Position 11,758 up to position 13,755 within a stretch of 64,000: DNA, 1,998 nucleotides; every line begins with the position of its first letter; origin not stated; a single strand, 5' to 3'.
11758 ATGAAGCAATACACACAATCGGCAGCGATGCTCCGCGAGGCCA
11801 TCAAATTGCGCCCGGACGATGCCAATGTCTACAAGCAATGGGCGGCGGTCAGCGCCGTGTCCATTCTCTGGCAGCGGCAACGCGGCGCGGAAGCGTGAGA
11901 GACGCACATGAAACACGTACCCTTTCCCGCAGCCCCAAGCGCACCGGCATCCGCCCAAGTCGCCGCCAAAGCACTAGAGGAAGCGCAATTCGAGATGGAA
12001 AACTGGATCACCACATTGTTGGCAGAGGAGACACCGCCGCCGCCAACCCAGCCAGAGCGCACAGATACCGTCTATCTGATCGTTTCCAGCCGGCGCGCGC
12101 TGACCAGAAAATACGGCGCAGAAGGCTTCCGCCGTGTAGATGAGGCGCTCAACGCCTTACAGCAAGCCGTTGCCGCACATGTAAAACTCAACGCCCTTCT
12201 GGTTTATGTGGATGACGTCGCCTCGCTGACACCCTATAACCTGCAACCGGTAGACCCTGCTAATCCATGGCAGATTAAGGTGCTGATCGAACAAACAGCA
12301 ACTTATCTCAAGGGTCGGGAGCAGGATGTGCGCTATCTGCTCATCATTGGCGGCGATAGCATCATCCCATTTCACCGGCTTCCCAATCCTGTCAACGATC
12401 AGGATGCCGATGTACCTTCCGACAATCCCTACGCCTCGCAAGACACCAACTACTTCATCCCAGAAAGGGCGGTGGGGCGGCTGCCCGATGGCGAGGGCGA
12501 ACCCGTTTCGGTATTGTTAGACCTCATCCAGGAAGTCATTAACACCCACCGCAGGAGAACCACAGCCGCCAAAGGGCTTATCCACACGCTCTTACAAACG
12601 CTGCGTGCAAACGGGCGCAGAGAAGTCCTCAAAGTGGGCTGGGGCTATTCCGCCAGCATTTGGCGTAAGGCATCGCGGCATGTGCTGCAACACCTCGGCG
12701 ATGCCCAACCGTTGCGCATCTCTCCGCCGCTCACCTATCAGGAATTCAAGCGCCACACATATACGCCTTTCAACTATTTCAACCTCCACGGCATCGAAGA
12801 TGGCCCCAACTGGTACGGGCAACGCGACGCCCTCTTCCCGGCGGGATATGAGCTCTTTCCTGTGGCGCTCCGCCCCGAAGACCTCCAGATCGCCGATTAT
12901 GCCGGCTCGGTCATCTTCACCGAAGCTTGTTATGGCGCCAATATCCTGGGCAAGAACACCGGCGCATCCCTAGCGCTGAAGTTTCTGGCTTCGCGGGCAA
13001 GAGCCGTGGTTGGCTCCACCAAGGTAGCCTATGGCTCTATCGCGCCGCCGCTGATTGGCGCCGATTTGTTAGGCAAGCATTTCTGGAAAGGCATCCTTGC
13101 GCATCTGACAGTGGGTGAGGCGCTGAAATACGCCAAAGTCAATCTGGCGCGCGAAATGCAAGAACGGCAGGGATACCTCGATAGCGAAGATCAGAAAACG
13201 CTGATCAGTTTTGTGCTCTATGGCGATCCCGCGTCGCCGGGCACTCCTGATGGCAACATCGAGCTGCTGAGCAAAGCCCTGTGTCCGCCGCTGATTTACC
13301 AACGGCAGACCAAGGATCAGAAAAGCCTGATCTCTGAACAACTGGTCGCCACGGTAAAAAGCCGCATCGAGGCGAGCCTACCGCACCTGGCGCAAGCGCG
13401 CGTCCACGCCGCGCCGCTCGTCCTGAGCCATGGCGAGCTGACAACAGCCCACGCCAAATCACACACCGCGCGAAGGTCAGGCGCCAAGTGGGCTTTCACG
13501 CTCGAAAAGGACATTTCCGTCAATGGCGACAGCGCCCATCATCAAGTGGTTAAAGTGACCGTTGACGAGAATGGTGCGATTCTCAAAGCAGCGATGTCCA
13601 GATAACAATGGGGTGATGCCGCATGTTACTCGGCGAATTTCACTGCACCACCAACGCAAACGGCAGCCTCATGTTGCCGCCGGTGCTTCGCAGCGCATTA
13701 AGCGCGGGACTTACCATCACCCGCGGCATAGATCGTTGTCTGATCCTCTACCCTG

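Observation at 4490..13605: Membrane protein + giant NACHT-TPR STAND NTPase + caspase-fold peptidase cassette beside an IS630 remnant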

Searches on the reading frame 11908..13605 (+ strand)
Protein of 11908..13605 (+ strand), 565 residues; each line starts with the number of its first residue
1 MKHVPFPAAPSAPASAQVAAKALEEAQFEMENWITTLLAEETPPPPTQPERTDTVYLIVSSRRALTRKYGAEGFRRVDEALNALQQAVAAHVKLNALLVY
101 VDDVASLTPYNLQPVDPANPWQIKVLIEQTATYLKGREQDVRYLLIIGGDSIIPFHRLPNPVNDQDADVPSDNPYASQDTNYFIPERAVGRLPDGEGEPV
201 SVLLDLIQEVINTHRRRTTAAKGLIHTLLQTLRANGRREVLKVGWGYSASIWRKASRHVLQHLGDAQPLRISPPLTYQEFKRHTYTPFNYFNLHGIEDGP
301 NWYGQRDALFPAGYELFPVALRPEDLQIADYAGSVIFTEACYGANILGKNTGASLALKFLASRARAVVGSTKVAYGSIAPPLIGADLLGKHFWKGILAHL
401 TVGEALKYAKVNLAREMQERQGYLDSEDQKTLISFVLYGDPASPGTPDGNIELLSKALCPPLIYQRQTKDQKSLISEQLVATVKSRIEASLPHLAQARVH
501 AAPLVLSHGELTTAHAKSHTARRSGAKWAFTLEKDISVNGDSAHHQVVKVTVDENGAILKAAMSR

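Call 10: search_protein_families(library=pfam, proteins=[window:11908-13605:+], max_evalue=0.01)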
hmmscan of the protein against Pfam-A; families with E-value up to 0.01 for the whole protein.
window:11908-13605:+ (565 aa): 0 families

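Call 11: search_protein_families(library=padloc, proteins=[window:11908-13605:+], max_evalue=0.01)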
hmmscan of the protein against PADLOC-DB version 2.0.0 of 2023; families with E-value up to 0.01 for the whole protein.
window:11908-13605:+ (565 aa): 0 families

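Call 12: find_homologous_proteins(query=window:11908-13605:+)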
Query window:11908-13605:+ (565 aa): 3061 proteins with E <= 0.001 among 8000 candidates; the best 120 are listed.
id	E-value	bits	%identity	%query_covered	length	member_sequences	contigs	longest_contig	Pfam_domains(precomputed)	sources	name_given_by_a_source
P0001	0.0e+0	1225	96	100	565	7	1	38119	PF01364.25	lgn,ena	-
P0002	6.1e-287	971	77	99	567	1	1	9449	PF01364.25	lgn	-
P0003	1.5e-281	953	74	99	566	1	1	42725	PF01364.25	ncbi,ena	-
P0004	3.9e-276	935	73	99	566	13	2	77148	PF01364.25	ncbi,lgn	-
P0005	8.2e-266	901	72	99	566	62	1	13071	PF01364.25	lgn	-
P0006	9.1e-248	841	67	99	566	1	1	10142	PF01364.25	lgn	-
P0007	3.7e-212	724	59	95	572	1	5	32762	PF01364.25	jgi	jgi:hypothetical protein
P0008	9.2e-200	683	57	98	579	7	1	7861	PF01364.25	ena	-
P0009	1.5e-198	679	58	96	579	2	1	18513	PF01364.25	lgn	-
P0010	4.3e-198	677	57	99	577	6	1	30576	PF01364.25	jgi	jgi:hypothetical protein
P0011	1.5e-197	676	55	99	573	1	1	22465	PF01364.25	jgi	jgi:hypothetical protein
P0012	4.4e-197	674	57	98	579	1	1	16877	PF01364.25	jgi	jgi:hypothetical protein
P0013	8.8e-197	673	56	99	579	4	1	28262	PF01364.25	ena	-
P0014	6.7e-196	670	57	96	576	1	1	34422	PF01364.25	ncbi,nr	ncbi:MAG: hypothetical protein JW918_03930 [Anaerolineae bacterium]|nr:hypothetical protein [Anaerol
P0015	7.7e-196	670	56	97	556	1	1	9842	PF01364.25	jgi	jgi:hypothetical protein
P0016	3.3e-195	668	57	96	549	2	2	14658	PF01364.25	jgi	-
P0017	3.6e-194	664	56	98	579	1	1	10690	PF01364.25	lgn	-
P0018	6.2e-194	664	60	90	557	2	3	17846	PF01364.25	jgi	jgi:hypothetical protein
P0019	1.1e-193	663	56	95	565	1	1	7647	PF01364.25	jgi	jgi:hypothetical protein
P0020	2.9e-193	662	55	98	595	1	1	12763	PF01364.25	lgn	-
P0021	3.1e-193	661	56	99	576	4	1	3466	PF01364.25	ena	-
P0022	5.2e-193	661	55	99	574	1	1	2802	PF01364.25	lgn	-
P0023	2.7e-192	658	60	90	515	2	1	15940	PF01364.25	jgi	-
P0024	2.9e-192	658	54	99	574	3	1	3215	PF01364.25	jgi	jgi:hypothetical protein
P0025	1.1e-191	656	55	96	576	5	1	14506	PF01364.25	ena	-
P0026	4.1e-191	654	53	98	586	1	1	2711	PF01364.25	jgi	jgi:hypothetical protein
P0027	6.1e-191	654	55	98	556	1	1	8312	PF01364.25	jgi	-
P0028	2.2e-190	652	56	96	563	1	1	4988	PF01364.25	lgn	-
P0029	2.4e-190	652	55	99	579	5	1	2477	PF01364.25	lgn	-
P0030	3.1e-190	651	55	98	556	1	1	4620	PF01364.25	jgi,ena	-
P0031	4.0e-190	651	54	99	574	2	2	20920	PF01364.25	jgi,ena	-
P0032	5.9e-190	651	55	96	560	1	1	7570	PF01364.25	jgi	jgi:hypothetical protein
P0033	5.6e-189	647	55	96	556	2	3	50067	PF01364.25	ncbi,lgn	-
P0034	7.6e-188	644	54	97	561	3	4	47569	PF01364.25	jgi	jgi:hypothetical protein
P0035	1.4e-187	643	53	99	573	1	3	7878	PF01364.25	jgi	jgi:hypothetical protein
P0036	3.5e-187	641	53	99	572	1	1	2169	PF01364.25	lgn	-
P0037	4.1e-187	641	54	99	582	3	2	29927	PF01364.25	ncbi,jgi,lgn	-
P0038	4.6e-187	641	55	96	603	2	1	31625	PF01364.25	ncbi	-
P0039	8.6e-187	640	53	99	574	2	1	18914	PF01364.25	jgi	jgi:hypothetical protein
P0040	1.1e-186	640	55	99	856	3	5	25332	PF14559.13,PF24575.2,PF13431.13,PF13414.13,PF00515.35,PF13176.13,PF13432.13,PF13428.13,PF13181.13,PF01364.25,PF07719.24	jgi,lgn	jgi:tetratricopeptide (TPR) repeat protein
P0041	2.1e-186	639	56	98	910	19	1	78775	PF14559.13,PF13431.13,PF13414.13,PF00515.35,PF13432.13,PF13428.13,PF13181.13,PF01364.25,PF07719.24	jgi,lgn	-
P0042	3.6e-186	638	53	99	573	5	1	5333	PF01364.25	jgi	jgi:hypothetical protein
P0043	8.1e-186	637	55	98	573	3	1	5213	PF01364.25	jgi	jgi:hypothetical protein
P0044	1.2e-185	636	55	96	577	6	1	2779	PF01364.25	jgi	jgi:hypothetical protein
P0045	4.1e-185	635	54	96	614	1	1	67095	PF01364.25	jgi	-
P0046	6.1e-185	634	55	92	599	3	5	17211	PF01364.25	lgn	-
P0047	6.6e-185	634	55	96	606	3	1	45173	PF01364.25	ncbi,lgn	-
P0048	8.0e-185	634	55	98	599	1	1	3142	PF01364.25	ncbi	-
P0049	4.7e-184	631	53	97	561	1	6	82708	PF01364.25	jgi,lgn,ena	jgi:hypothetical protein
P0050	1.2e-183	630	55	97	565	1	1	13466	PF01364.25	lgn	-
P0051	3.9e-183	628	53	99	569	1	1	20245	PF01364.25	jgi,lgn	jgi:hypothetical protein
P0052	7.8e-183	627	54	96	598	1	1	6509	PF01364.25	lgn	-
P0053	1.1e-182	627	55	96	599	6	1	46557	PF01364.25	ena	-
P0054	1.5e-182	626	54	98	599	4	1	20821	PF01364.25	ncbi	-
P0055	2.0e-182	626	52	96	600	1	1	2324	PF01364.25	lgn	-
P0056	3.1e-182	625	55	96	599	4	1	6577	PF01364.25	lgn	-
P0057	4.9e-182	624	56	92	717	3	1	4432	PF01364.25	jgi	-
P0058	1.8e-181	623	54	98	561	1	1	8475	PF01364.25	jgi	jgi:hypothetical protein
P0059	3.3e-181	622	53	98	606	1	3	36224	PF01364.25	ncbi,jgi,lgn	ncbi:MAG: C25 family cysteine peptidase [Anaerolineae bacterium]|jgi:hypothetical protein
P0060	2.0e-180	619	54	92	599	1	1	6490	PF01364.25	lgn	-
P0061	2.4e-180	619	58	91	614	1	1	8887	PF01364.25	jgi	jgi:hypothetical protein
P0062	3.4e-180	618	53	97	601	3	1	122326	PF01364.25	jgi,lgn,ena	-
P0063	3.9e-180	618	55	95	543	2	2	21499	PF01364.25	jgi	jgi:hypothetical protein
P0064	5.6e-180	618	53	96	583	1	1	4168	PF01364.25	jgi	jgi:hypothetical protein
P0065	6.0e-180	618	52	97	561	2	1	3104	PF01364.25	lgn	-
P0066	7.9e-180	617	56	91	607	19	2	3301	PF01364.25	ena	-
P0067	2.9e-179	615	54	96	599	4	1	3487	PF01364.25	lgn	-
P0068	3.3e-179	615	53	92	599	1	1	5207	PF01364.25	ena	-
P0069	7.4e-179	614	55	96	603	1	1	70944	PF01364.25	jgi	jgi:hypothetical protein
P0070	6.9e-178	611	52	100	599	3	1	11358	PF01364.25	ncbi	-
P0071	7.7e-178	611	56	91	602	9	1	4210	PF01364.25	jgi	jgi:hypothetical protein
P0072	1.9e-177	609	52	97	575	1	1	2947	PF01364.25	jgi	jgi:hypothetical protein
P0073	2.9e-177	609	52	98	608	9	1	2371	PF01364.25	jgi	jgi:hypothetical protein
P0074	2.9e-177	609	51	96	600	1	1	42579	PF01364.25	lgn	-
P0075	1.6e-176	606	53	96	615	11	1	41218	PF01364.25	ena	-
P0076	5.7e-176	604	56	93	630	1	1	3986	PF01364.25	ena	-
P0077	1.9e-175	603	55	92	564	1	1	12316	PF01364.25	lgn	-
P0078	2.0e-175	603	56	93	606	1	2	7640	PF01364.25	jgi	jgi:hypothetical protein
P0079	4.9e-175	601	51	97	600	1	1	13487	PF01364.25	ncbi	-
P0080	4.9e-175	601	56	87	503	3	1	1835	PF01364.25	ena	-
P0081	6.0e-175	601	54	92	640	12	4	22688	PF01364.25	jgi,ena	-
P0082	1.4e-174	600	53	92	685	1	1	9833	PF01364.25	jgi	-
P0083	1.6e-174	600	55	91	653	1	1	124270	PF01364.25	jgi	jgi:hypothetical protein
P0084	2.0e-174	599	53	96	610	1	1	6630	PF01364.25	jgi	-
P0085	2.1e-174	599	53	93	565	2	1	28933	PF01364.25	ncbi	-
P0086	4.2e-174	598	52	97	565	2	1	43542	PF01364.25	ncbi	-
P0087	7.5e-173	594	55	90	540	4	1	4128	PF01364.25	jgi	jgi:hypothetical protein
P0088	9.2e-173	594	55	90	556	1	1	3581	PF01364.25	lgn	-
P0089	1.1e-172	594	51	96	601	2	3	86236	PF01364.25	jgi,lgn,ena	-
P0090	1.1e-172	594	49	98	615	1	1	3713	PF01364.25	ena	-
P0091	2.2e-172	593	50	97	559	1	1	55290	PF01364.25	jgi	jgi:hypothetical protein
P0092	4.7e-172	591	53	97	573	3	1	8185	PF01364.25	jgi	jgi:hypothetical protein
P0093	1.8e-171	590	51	96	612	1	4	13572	PF01364.25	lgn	-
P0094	2.3e-171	589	51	96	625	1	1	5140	PF01364.25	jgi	jgi:hypothetical protein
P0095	3.3e-171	589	51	95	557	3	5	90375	PF01364.25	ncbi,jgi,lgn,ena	-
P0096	9.2e-171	587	53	95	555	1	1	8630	PF01364.25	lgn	-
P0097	2.0e-170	586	51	96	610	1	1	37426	PF01364.25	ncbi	-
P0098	2.4e-170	586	55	90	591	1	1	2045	PF01364.25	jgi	jgi:hypothetical protein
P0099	5.5e-170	585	50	99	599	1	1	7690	PF01364.25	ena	-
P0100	1.2e-169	584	51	98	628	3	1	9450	PF01364.25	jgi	jgi:hypothetical protein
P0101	1.9e-168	580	54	90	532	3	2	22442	PF01364.25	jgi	jgi:hypothetical protein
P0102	2.8e-168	579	50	97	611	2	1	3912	PF01364.25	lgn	-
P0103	1.1e-167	577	54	92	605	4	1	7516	PF01364.25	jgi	jgi:hypothetical protein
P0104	6.2e-167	575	53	90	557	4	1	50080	PF01364.25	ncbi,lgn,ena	-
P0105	1.4e-165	570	54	90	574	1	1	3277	PF01364.25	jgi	jgi:hypothetical protein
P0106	8.4e-162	558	49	96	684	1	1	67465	PF01364.25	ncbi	-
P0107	4.6e-158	545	58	77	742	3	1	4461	PF14559.13,PF24575.2,PF13431.13,PF13414.13,PF00515.35,PF13432.13,PF13428.13,PF13181.13,PF01364.25,PF07719.24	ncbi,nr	ncbi:MAG: tetratricopeptide repeat protein, partial [Dehalococcoidia bacterium]|nr:tetratricopeptide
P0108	2.1e-156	540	60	74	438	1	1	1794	PF01364.25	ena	-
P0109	4.8e-147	509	48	91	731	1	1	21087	PF01364.25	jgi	jgi:hypothetical protein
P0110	2.5e-133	464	43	99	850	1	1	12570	PF14559.13,PF01364.25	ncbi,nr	ncbi:MAG: hypothetical protein JXA42_01300 [Anaerolineales bacterium]|nr:hypothetical protein [Anaer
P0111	2.7e-130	454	42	97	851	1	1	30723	PF14559.13,PF23914.2,PF01364.25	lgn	-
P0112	1.6e-127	445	45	91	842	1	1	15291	PF23914.2,PF13432.13,PF01364.25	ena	-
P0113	2.9e-127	444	43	97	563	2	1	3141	PF01364.25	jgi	jgi:hypothetical protein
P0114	1.5e-126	441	45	91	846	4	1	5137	PF14559.13,PF13432.13,PF01364.25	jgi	jgi:Flp pilus assembly protein TadD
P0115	1.8e-126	441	44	91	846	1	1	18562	PF14559.13,PF13432.13,PF13428.13,PF01364.25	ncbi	-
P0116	7.4e-126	439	45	91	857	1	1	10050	PF01364.25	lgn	-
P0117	8.0e-126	439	42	100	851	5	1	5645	PF14559.13,PF01364.25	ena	-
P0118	1.8e-125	438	43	96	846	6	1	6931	PF14559.13,PF13432.13,PF13428.13,PF01364.25,PF07719.24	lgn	-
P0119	3.9e-125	437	43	97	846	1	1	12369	PF14559.13,PF25060.1,PF13432.13,PF13428.13,PF01364.25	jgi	jgi:Flp pilus assembly protein TadD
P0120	1.5e-124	435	44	90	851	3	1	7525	PF14559.13,PF13428.13,PF01364.25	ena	-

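Call 13: search_solved_structures(query=window:11908-13605:+, max_evalue=10)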
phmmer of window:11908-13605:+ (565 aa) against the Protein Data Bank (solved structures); distinct sequences matched with E-value up to 10: 3.
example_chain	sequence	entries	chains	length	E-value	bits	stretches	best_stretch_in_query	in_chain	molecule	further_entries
8j0s_G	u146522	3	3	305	0.0058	18.4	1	10-87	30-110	ATP synthase gamma chain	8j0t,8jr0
3q71_A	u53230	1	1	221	0.27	12.9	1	351-435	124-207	Poly [ADP-ribose] polymerase 14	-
3vfq_A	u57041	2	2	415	0.8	11.4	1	352-435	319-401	Poly [ADP-ribose] polymerase 14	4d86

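Call 14: search_protein_families(library=ncbifam, proteins=[window:11908-13605:+], max_evalue=0.1)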
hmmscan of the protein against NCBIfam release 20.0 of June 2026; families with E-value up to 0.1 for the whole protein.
window:11908-13605:+ (565 aa): 0 families

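Call 15: find_encoding_contigs(protein=P0003, flank=10000, max_places=3)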
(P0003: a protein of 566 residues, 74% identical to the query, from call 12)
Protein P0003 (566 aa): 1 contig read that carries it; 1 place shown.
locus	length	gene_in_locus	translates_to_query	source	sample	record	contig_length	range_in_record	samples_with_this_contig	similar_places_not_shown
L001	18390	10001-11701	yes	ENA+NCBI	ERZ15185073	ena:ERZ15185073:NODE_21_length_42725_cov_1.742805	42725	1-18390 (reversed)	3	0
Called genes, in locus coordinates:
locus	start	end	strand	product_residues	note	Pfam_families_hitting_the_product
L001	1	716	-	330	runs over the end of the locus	PF28475:DUF8413, PF01944:SpoIIM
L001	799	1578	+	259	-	PF06271:RDD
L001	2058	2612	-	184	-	PF13518:HTH_28 (weak), PF13565:HTH_32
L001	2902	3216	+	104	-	-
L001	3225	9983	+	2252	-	-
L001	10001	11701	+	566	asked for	PF01364:Peptidase_C25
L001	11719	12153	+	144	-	PF02381:MraZ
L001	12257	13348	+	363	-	PF00091:Tubulin, PF12327:FtsZ_C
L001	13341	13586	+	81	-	-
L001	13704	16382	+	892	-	-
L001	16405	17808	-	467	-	PF19295:SufBD_N, PF01458:SUFBD_core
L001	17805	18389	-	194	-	?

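Call 16: find_encoding_contigs(protein=P0004, flank=10000, max_places=3)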
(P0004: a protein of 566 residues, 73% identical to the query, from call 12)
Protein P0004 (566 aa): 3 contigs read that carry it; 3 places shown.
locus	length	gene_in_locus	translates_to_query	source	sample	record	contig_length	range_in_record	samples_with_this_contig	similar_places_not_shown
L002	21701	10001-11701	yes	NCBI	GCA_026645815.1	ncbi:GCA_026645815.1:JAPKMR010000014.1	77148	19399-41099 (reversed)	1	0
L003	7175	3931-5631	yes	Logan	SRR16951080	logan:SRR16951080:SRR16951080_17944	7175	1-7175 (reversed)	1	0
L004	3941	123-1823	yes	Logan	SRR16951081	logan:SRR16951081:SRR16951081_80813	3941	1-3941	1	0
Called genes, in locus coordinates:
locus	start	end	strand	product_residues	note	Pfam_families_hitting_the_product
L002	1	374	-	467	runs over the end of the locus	PF00672:HAMP, PF00512:HisKA, PF13581:HATPase_c_2 (weak), PF02518:HATPase_c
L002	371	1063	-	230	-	PF00072:Response_reg, PF00486:Trans_reg_C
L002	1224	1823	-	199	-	-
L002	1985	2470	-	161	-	PF13518:HTH_28 (weak), PF13565:HTH_32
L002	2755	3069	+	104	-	-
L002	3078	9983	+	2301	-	-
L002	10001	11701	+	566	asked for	PF01364:Peptidase_C25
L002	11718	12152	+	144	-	PF02381:MraZ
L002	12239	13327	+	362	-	PF00091:Tubulin, PF12327:FtsZ_C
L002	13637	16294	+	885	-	-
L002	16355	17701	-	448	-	PF19295:SufBD_N, PF01458:SUFBD_core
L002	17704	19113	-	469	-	PF19295:SufBD_N, PF01458:SUFBD_core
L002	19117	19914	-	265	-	PF02463:SMC_N (faint), PF00005:ABC_tran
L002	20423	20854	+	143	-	PF05014:Nuc_deoxyrib_tr (weak)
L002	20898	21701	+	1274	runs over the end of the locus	-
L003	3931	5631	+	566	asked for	PF01364:Peptidase_C25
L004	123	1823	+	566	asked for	PF01364:Peptidase_C25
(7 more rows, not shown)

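Call 17: find_encoding_contigs(protein=P0014, flank=10000, max_places=3)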
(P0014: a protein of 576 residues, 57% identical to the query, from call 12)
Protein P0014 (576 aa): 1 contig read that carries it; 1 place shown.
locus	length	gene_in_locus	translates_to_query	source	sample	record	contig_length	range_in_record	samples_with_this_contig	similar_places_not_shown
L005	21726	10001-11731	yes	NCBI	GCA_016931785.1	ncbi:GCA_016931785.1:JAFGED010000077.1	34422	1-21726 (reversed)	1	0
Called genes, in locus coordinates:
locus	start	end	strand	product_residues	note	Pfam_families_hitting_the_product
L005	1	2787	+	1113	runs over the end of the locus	PF00672:HAMP, PF00989:PAS, PF08448:PAS_4 (weak), PF00512:HisKA, PF02518:HATPase_c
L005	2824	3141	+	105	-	-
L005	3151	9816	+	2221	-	-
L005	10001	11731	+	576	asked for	PF01364:Peptidase_C25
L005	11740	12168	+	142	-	PF02381:MraZ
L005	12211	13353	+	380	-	PF00091:Tubulin, PF12327:FtsZ_C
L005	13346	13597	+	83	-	-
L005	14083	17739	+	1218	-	-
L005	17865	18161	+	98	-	-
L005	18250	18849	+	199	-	PF08843:AbiEii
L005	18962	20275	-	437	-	-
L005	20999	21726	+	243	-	PF13625:Helicase_C_3, PF04851:ResIII (weak)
